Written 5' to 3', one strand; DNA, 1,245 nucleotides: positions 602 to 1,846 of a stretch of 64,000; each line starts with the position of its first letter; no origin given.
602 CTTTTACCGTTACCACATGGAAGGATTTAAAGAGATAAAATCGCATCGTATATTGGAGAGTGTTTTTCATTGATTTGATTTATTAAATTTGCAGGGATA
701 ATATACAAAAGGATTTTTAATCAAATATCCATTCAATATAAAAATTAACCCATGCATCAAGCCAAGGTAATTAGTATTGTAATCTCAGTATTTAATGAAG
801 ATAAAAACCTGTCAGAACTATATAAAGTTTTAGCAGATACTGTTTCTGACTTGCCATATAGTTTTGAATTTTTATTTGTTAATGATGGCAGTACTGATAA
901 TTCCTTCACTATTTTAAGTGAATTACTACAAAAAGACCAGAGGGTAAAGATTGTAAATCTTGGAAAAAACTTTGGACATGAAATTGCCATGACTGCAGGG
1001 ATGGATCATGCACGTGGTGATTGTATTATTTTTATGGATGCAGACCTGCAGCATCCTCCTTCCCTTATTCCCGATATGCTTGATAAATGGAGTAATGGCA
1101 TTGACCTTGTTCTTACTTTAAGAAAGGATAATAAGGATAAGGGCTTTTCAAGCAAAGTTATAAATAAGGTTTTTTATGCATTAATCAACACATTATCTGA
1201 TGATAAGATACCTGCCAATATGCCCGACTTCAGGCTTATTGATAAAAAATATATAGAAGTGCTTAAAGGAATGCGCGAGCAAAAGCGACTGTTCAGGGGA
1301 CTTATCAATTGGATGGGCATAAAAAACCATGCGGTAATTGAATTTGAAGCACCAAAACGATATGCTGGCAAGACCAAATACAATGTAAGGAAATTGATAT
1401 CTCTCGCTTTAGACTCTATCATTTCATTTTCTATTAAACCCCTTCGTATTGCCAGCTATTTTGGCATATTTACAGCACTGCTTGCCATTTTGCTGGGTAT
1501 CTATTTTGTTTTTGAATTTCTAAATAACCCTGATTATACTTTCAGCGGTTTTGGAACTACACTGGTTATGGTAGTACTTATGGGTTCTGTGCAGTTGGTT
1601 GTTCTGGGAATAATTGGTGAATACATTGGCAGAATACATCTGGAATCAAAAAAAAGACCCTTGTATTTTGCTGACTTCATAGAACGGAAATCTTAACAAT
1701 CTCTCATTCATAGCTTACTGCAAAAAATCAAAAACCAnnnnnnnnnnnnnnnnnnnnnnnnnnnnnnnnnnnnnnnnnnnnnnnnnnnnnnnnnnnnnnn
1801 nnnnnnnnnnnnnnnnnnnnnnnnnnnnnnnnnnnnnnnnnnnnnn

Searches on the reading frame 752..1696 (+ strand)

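Call 20: search_protein_families(library=pfam, proteins=[window:752-1696:+], max_evalue=0.001)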
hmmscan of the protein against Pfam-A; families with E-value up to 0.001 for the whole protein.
window:752-1696:+ (314 aa): 3 families
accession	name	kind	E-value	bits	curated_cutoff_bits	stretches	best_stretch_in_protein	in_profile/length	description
PF00535.33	Glycos_transf_2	-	2.4e-32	112.6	23.3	1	8-169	1-165/168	Glycosyl transferase family 2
PF10111.15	Glyco_tranf_2_2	-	5.3e-08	33.1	27.3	1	8-101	1-94/276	Glycosyltransferase like family 2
PF13506.12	Glyco_transf_21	-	0.00018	21.4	21.7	1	79-147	21-90/174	Glycosyl transferase family 21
